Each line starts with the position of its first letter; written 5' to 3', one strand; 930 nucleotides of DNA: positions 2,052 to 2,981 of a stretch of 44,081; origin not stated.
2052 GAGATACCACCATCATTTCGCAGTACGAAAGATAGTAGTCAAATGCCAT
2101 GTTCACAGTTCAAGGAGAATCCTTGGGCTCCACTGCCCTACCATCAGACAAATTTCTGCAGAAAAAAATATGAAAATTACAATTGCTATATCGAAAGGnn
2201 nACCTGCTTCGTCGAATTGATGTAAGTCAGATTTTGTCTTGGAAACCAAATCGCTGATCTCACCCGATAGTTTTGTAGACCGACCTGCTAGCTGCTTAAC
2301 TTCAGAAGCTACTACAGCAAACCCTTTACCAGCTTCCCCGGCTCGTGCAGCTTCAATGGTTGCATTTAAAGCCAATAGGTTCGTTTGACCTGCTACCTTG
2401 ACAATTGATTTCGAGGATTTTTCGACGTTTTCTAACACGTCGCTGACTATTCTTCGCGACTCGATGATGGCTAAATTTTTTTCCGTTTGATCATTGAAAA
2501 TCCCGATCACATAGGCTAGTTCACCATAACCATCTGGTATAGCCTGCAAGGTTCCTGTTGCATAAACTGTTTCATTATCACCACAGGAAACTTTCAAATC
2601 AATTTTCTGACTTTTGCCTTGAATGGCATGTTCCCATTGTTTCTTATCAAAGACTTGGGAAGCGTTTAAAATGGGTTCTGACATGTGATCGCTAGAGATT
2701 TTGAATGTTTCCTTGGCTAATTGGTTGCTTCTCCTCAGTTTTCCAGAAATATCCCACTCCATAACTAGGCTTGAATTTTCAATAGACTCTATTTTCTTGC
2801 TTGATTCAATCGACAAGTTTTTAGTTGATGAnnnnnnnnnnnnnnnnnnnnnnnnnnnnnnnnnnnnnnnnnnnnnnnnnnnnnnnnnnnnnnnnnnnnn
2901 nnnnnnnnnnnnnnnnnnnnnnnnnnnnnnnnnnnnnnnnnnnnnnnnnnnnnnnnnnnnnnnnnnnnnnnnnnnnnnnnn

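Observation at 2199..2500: The PAS-array chemoreceptor has no TM segment and an MCP signalling domain truncated just past the hairpin tip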

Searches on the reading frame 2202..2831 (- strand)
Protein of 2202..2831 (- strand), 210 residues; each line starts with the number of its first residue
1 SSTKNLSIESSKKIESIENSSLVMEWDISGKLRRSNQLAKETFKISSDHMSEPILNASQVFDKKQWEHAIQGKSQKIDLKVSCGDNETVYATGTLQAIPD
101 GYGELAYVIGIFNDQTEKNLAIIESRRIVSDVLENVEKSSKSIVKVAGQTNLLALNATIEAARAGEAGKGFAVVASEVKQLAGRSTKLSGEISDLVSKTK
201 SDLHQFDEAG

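Call 7: find_homologous_proteins(query=window:2202-2831:-, max_evalue=0.001)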
Query seq(210 aa) (210 aa): 7998 proteins with E <= 0.001 among 8000 candidates; the best 120 are listed.
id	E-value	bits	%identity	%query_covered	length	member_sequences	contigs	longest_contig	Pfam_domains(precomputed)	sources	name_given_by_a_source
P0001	2.6e-38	150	41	98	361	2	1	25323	PF00015.27,PF08447.19,PF13426.14,PF13188.14,PF08448.17,PF00989.32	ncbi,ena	-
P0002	7.7e-34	135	41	97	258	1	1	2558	PF00015.27,PF08447.19,PF13426.14,PF08448.17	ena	-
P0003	1.8e-31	128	36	100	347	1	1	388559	PF00015.27,PF08447.19,PF13426.14,PF08448.17,PF00989.32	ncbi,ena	-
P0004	2.5e-30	124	36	97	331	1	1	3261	PF00015.27,PF08447.19,PF13426.14,PF13188.14,PF08448.17,PF00989.32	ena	-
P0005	4.2e-30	123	37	98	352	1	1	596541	PF00015.27,PF08447.19,PF13426.14,PF13188.14,PF08448.17,PF00989.32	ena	-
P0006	9.8e-29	119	59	33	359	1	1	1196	PF00015.27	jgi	jgi:methyl-accepting chemotaxis protein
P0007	6.0e-28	116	40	85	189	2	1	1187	PF00015.27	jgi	jgi:methyl-accepting chemotaxis protein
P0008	9.0e-28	115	41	78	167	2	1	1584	PF00015.27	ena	-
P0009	1.2e-26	112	-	-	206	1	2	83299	PF00015.27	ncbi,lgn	-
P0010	1.4e-26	112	54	36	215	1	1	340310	PF00015.27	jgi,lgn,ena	-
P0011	8.8e-26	109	36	91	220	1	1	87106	PF00015.27,PF13426.14,PF08448.17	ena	-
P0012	1.1e-25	109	-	-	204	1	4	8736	PF00015.27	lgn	-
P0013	5.0e-25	107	36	100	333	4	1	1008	PF00015.27,PF08447.19,PF13426.14,PF08448.17,PF00989.32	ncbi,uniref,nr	ncbi:hypothetical protein SAE02_78990 [Skermanella aerolata]|uniref:Chemotaxis protein n=3 Tax=Skerm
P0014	8.5e-25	106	-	-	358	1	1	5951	PF00015.27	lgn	-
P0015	1.5e-24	105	38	100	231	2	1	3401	PF00015.27,PF08448.17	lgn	-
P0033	2.3e-15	75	70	30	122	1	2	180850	PF00015.27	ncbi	-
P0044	4.0e-15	74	55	43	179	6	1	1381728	PF00015.27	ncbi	-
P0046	4.1e-15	74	66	30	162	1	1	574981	PF00015.27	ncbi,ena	-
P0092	5.1e-14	71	68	31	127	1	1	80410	PF00015.27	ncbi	ncbi:MAG: methyl-accepting chemotaxis protein [Pseudomonadota bacterium]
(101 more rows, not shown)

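Call 16: find_encoding_contigs(protein=P0003, flank=10000, max_places=3)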
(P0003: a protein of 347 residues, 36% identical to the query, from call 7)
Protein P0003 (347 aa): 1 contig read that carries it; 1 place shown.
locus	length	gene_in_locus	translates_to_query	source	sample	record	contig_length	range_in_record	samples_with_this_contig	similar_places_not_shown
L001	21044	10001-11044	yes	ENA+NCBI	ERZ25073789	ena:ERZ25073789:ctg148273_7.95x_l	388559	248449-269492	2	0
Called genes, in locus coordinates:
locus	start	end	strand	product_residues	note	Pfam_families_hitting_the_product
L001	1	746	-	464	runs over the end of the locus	-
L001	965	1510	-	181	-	PF07589:PEP_exosort_dom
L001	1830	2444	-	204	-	PF07589:PEP_exosort_dom (weak)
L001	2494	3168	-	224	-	-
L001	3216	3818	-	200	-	PF07589:PEP_exosort_dom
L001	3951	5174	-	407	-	PF00561:Abhydrolase_1 (faint)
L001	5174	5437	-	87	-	-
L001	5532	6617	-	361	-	PF00478:IMPDH (faint), PF01070:FMN_dh (faint), PF03060:NMO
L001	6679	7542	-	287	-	PF00795:CN_hydrolase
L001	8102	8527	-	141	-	PF08570:DUF1761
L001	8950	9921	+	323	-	PF08670:MEKHLA (faint), PF00989:PAS, PF08448:PAS_4 (faint), PF13188:PAS_8 (weak), PF13426:PAS_9, PF00989:PAS, PF13188:PAS_8 (weak), PF13426:PAS_9, +5 more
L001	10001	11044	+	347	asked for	PF00989:PAS, PF08448:PAS_4, PF13426:PAS_9, PF08447:PAS_3, PF00015:MCPsignal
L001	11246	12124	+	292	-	PF10502:Peptidase_S26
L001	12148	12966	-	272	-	PF00561:Abhydrolase_1, PF12697:Abhydrolase_6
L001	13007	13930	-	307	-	PF00126:HTH_1, PF03466:LysR_substrate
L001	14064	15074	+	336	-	PF08240:ADH_N, PF00107:ADH_zinc_N, PF13602:ADH_zinc_N_2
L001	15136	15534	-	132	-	PF00072:Response_reg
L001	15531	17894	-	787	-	PF00989:PAS (weak), PF08447:PAS_3 (faint), PF08448:PAS_4, PF13188:PAS_8 (faint), PF08448:PAS_4, PF00512:HisKA (weak), PF02518:HATPase_c, PF00072:Response_reg, +1 more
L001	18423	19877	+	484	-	PF07969:Amidohydro_3 (weak), PF01979:Amidohydro_1, PF07969:Amidohydro_3 (weak)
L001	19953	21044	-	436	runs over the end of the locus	PF06808:DctM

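Call 17: find_encoding_contigs(protein=P0001, flank=10000, max_places=3)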
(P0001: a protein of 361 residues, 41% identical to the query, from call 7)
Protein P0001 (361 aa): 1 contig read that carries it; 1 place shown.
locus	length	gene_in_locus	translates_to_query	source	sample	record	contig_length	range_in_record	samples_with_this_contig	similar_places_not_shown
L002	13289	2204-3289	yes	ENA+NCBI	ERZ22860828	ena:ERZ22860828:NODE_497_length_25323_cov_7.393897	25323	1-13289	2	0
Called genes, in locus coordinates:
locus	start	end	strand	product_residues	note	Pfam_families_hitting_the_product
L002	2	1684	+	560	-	?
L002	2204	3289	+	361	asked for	PF00989:PAS, PF08448:PAS_4, PF13188:PAS_8 (faint), PF13426:PAS_9, PF08447:PAS_3, PF08448:PAS_4, PF00015:MCPsignal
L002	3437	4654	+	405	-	PF07690:MFS_1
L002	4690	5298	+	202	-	PF00849:PseudoU_synth_2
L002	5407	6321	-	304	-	-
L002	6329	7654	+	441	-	-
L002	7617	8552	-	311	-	PF13379:NMT1_2 (weak), PF04069:OpuAC (weak), PF09084:NMT1, PF12974:Phosphonate-bd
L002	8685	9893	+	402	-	PF00296:Bac_luciferase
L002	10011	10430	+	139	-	PF20432:Xre-like-HTH (weak), PF09722:Xre_MbcA_ParS_C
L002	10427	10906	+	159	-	PF08808:RES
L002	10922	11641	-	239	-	PF00005:ABC_tran, PF13304:AAA_21 (faint)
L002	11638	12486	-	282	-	PF00528:BPD_transp_1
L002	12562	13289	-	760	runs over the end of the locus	PF00390:malic, PF03949:Malic_M, PF01515:PTA_PTB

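Call 45: search_protein_families(library=ncbifam, proteins=[P0033], max_evalue=0.001)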
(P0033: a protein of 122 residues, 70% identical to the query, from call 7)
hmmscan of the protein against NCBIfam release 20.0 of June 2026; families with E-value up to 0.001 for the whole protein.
P0033 (122 aa): 7 families
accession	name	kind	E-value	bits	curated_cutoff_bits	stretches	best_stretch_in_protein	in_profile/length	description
NF058645.1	MCPCtpMPsAe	equivalog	3.3e-23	82.3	900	1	26-111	383-467/558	methyl-accepting chemotaxis protein CtpM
NF050802.1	AspChtxCcaA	equivalog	1.8e-18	66.3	1300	1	31-96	572-637/700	aspartate chemotaxis receptor CcaA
NF047851.1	MCPCitTducer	equivalog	1e-16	61.2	900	1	31-97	360-426/553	methyl-accepting chemotaxis citrate transducer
NF041847.1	transduc_aer2_vibrio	equivalog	2e-16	59.4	1200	1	29-96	596-663/804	aerotaxis transducer Aer2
NF011622.0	PRK15048.1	equivalog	2.6e-16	59.9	900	1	29-91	357-419/553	methyl-accepting chemotaxis protein II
NF007309.0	PRK09793.1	equivalog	4e-16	59.1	903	1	31-95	357-421/533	methyl-accepting chemotaxis protein IV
NF011615.0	PRK15041.1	equivalog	1.7e-15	56.7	947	1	32-90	362-420/554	methyl-accepting chemotaxis protein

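Call 52: find_encoding_contigs(protein=P0033, flank=6000, max_places=3)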
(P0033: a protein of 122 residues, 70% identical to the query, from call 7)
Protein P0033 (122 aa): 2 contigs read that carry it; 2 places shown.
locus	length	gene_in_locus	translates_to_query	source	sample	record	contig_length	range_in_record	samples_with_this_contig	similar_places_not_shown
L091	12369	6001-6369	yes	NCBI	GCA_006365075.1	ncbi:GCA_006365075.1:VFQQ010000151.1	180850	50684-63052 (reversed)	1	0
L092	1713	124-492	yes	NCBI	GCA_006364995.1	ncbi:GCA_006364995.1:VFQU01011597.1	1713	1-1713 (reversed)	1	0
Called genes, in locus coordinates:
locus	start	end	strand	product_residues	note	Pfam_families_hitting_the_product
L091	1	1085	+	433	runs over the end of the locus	PF06808:DctM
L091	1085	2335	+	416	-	PF07690:MFS_1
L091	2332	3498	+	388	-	PF02771:Acyl-CoA_dh_N, PF02770:Acyl-CoA_dh_M, PF00441:Acyl-CoA_dh_1, PF08028:Acyl-CoA_dh_2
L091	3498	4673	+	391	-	PF02515:CoA_transf_3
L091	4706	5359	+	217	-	PF00702:Hydrolase, PF13419:HAD_2 (weak)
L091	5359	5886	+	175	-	PF01661:Macro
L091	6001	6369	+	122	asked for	PF00015:MCPsignal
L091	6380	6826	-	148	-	-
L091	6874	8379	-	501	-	PF07364:DUF1485, PF07171:MlrC_C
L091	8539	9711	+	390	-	PF02771:Acyl-CoA_dh_N, PF02770:Acyl-CoA_dh_M, PF00441:Acyl-CoA_dh_1, PF08028:Acyl-CoA_dh_2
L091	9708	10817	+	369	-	PF02515:CoA_transf_3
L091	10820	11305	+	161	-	PF19315:MC_hydratase, PF01575:MaoC_dehydratas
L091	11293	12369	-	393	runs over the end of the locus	PF07690:MFS_1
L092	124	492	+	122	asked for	PF00015:MCPsignal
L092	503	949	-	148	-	-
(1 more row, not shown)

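Call 53: find_encoding_contigs(protein=P0044, flank=6000, max_places=3)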
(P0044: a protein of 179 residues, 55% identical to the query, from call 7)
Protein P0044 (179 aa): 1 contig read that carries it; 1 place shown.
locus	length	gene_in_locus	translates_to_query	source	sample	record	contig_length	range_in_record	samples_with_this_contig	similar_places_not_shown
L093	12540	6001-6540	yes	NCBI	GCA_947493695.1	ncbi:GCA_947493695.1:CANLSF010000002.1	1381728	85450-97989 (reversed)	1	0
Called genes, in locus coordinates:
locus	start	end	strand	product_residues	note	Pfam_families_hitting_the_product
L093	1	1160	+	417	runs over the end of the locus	PF07690:MFS_1, PF12832:MFS_1_like (weak), PF03137:OATP (weak), PF07690:MFS_1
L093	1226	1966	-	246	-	PF02633:Creatininase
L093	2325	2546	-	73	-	-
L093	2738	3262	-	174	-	PF13291:ACT_4 (faint), PF13740:ACT_6, PF01842:ACT (weak), PF13740:ACT_6 (weak)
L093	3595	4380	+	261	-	PF13578:Methyltransf_24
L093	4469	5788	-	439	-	PF07670:Gate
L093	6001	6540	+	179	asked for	PF00015:MCPsignal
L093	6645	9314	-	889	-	PF01326:PPDK_N, PF00391:PEP-utilizers, PF02896:PEP-utilizers_C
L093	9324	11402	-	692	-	PF02092:tRNA_synt_2f, PF05746:DALR_1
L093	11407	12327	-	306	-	PF02091:tRNA-synt_2e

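Call 54: find_encoding_contigs(protein=P0010, flank=6000, max_places=3)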
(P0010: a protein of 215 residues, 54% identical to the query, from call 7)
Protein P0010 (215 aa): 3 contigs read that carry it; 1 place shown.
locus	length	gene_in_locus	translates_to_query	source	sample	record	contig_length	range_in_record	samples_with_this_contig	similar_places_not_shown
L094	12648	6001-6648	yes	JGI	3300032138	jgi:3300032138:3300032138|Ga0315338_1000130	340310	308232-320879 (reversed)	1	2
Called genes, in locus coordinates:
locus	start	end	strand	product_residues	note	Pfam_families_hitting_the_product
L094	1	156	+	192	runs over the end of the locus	PF02627:CMD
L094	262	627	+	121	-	PF00581:Rhodanese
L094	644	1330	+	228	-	PF00581:Rhodanese, PF13560:HTH_31 (weak), PF01381:HTH_3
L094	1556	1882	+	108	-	PF00581:Rhodanese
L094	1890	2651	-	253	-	PF01479:S4, PF01728:FtsJ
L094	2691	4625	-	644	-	PF13292:DXP_synthase_N, PF00676:E1_dh (weak), PF02779:Transket_pyr, PF02780:Transketolase_C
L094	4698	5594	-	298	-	PF00348:polyprenyl_synt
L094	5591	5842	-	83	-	PF02609:Exonuc_VII_S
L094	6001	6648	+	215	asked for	PF00015:MCPsignal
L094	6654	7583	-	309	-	PF00850:Hist_deacetyl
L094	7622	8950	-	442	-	PF24780:WD40_MABP1-WDR62_1st, PF25391:WD40_Gbeta, PF23381:Beta-prop_IFT122_1st, PF24105:Beta-prop_CAF1B_HIR1, PF24807:WD40_CDC20-Fz, PF25172:Beta-prop_WDR3_2nd, PF25173:Beta-prop_WDR3_1st, PF25174:Beta-prop_THOC3, +62 more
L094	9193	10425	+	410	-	PF25917:BSH_RND (weak), PF25973:BSH_CzcB, PF25975:CzcB_C, PF25989:YknX_C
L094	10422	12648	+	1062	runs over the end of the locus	PF00873:ACR_tran, PF03176:MMPL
